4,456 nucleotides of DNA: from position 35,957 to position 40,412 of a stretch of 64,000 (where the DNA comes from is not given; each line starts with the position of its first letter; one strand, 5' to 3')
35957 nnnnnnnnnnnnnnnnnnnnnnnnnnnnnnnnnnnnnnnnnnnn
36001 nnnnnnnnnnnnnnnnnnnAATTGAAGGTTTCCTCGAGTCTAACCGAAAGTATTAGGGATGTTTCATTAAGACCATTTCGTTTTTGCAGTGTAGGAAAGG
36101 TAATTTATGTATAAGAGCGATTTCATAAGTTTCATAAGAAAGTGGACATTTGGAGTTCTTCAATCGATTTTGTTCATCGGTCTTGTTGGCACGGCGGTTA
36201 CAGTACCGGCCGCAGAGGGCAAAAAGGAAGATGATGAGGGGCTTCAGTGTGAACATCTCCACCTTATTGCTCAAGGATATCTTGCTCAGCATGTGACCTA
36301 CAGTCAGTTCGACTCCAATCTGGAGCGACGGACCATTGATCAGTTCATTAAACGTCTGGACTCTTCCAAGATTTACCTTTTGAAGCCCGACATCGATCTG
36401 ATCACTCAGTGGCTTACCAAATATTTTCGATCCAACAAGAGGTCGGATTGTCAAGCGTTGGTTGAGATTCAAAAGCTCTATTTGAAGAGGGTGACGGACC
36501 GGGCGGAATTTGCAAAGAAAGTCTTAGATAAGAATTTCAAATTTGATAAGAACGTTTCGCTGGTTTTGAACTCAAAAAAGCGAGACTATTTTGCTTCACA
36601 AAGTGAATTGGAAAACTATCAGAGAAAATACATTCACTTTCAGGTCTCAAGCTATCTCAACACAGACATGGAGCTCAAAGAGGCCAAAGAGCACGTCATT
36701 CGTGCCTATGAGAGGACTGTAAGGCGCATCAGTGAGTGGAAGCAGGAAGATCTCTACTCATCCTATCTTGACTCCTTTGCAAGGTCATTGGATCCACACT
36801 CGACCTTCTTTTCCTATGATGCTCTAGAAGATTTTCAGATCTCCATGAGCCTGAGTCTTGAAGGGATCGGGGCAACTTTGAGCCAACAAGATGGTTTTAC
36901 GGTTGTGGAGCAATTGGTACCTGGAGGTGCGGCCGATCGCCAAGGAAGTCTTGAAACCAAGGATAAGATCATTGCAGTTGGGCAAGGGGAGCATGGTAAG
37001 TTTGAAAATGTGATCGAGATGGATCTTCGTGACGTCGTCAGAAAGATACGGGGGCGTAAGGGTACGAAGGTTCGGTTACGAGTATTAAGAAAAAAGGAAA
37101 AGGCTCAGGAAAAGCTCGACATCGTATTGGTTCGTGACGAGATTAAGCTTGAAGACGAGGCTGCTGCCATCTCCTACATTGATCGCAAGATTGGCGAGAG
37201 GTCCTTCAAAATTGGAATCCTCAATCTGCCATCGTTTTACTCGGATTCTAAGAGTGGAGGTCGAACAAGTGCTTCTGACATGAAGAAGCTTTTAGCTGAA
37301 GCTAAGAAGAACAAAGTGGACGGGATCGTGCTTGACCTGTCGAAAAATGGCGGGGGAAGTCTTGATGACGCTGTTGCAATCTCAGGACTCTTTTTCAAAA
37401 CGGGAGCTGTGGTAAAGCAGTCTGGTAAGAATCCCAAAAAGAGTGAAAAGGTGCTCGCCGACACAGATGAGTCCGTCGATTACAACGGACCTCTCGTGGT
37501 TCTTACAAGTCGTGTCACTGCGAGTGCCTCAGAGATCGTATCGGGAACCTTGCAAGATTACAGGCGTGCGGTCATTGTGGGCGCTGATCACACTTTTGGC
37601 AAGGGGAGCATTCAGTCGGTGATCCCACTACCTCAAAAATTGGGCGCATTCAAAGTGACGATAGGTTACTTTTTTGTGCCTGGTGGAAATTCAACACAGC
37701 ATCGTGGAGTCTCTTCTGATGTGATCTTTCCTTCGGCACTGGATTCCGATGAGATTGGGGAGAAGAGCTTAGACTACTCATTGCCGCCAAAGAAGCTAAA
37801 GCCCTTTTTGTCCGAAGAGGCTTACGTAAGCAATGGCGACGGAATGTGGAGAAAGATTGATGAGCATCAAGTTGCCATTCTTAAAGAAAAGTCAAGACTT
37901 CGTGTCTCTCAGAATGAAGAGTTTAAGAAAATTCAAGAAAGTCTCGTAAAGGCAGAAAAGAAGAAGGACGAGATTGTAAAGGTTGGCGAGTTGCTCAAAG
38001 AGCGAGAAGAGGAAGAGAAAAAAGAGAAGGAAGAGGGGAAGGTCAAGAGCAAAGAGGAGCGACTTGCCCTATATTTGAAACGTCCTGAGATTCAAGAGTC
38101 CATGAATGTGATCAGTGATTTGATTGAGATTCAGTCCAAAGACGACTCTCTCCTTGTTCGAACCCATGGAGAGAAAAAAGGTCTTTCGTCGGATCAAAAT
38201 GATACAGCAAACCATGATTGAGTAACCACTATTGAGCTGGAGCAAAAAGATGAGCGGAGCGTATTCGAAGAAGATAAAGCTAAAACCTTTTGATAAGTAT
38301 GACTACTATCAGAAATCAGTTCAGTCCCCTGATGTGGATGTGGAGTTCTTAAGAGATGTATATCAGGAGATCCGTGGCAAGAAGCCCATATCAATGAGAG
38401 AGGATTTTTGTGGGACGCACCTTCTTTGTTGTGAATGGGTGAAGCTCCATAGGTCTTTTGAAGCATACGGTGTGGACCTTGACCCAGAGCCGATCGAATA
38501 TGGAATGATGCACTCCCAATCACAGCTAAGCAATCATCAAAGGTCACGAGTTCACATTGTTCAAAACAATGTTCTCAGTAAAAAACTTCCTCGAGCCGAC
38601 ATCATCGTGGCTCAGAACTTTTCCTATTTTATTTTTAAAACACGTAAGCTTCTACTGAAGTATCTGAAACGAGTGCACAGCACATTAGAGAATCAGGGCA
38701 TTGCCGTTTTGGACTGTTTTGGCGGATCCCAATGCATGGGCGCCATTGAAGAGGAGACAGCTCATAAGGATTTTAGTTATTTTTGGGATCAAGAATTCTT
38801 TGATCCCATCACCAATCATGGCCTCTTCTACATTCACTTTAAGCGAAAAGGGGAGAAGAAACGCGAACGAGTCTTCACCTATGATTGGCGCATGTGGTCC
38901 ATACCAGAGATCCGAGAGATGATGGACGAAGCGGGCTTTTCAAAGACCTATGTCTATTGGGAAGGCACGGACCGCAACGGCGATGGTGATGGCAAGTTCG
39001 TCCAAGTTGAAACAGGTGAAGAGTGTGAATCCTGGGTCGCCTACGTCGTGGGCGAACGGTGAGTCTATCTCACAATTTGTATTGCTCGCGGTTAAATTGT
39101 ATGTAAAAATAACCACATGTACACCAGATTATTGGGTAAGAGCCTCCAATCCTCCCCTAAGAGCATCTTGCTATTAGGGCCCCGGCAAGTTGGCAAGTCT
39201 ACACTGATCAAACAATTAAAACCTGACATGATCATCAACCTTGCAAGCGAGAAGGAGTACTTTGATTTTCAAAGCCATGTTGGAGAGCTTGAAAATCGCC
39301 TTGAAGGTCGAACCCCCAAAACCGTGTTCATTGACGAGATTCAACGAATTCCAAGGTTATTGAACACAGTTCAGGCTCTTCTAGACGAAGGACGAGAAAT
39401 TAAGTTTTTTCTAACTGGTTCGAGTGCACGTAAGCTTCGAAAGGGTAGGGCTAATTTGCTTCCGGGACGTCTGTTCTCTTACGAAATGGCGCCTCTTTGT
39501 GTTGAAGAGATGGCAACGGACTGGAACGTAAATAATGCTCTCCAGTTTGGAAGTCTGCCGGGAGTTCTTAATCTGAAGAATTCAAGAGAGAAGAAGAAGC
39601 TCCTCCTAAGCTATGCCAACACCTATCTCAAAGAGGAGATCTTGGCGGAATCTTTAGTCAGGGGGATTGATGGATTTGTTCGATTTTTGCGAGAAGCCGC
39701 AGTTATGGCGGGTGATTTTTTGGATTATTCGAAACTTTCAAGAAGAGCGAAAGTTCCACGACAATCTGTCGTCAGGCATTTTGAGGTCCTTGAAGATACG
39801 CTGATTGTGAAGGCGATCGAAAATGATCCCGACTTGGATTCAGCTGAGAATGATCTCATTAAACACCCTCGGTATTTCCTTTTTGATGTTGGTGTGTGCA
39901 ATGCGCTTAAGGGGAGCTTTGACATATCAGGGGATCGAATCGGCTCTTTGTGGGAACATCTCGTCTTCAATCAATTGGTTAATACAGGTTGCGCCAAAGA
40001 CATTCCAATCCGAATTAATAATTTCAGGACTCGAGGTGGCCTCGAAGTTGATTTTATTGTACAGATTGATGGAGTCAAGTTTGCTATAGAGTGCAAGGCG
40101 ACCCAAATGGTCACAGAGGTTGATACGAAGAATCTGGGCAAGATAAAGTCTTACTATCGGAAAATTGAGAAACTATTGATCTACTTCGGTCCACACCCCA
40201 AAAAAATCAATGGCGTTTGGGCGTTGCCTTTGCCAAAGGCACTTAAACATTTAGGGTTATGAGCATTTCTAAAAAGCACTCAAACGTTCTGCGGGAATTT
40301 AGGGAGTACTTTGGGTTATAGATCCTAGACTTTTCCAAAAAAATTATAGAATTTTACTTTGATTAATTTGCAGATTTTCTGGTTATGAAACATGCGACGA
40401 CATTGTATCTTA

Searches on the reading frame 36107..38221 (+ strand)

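Call 8: search_protein_families(library=pfam, proteins=[window:36107-38221:+], max_evalue=0.001)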
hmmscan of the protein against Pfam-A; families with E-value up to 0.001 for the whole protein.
window:36107-38221:+ (704 aa): 3 families
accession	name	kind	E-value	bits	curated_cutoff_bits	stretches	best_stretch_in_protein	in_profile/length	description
PF03572.23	Peptidase_S41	-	2e-43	148.3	24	1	368-539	1-163/165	Peptidase family S41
PF17804.6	TSP_NTD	-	1.5e-36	126.8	26.4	1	59-236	6-186/188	Tail specific protease N-terminal domain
PF00595.29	PDZ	-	5e-09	36.8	23.2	1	245-326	4-80/81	PDZ domain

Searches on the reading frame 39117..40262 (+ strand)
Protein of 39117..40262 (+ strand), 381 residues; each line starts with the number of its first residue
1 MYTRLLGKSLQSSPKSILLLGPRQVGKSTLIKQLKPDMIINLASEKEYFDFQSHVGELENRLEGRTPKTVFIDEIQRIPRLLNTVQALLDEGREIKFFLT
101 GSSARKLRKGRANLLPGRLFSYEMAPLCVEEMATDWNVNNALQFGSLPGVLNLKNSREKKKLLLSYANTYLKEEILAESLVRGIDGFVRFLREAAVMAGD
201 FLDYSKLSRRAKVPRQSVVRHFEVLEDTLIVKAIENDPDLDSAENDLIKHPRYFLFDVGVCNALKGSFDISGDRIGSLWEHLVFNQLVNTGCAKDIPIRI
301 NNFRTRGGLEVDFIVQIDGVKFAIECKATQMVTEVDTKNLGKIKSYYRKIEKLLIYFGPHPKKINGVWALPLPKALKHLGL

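Call 8: search_protein_families(library=pfam, proteins=[window:39117-40262:+], max_evalue=0.001)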
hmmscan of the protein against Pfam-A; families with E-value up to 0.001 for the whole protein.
window:39117-40262:+ (381 aa): 4 families
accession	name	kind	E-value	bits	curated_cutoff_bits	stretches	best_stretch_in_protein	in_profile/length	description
PF13173.12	AAA_14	-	2.4e-25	89.5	27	1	15-132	3-128/129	AAA domain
PF13635.12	DUF4143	-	1.9e-19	70.4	28.1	1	179-328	8-159/160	Domain of unknown function (DUF4143)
PF13401.12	AAA_22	-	0.00013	22.7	27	0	52-102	69-123/130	AAA domain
PF13191.12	AAA_16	-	0.0008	20.4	32.6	0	4-36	14-46/167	AAA ATPase domain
